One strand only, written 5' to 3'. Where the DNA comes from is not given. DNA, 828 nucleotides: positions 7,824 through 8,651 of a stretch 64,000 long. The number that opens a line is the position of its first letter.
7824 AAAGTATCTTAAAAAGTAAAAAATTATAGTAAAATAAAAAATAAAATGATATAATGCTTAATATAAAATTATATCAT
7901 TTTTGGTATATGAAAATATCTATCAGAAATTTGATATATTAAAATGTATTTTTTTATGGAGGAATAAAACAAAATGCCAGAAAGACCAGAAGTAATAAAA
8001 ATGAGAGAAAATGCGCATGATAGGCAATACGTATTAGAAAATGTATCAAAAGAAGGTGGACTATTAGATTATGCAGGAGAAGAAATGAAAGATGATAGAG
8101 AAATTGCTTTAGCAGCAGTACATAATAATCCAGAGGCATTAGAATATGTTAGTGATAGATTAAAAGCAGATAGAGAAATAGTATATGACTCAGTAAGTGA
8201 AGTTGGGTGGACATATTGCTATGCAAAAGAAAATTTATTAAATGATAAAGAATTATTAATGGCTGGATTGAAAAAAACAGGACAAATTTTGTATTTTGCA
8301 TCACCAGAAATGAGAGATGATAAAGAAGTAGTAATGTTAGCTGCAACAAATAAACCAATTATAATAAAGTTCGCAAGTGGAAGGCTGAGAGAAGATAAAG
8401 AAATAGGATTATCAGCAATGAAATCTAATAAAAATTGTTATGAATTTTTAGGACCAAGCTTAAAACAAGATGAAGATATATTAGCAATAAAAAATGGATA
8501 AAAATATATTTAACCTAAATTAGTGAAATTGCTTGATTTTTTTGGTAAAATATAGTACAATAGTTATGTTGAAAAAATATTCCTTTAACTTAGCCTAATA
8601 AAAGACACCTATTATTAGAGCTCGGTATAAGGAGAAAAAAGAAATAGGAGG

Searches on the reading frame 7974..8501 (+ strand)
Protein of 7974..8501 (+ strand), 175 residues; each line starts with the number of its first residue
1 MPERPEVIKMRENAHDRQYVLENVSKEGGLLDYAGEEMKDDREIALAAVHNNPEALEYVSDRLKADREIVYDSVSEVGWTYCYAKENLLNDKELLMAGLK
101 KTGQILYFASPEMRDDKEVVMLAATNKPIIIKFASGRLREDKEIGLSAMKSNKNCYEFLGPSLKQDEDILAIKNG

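Call 60: search_protein_families(library=pfam, proteins=[window:7974-8501:+], max_evalue=0.00001)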
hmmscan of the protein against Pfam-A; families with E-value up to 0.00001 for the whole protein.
window:7974-8501:+ (175 aa): 1 family
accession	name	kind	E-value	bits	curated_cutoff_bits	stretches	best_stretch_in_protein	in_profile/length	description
PF13475.11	DUF4116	-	1.2e-41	140.5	24.9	3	16-64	1-49/49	Domain of unknown function (DUF4116)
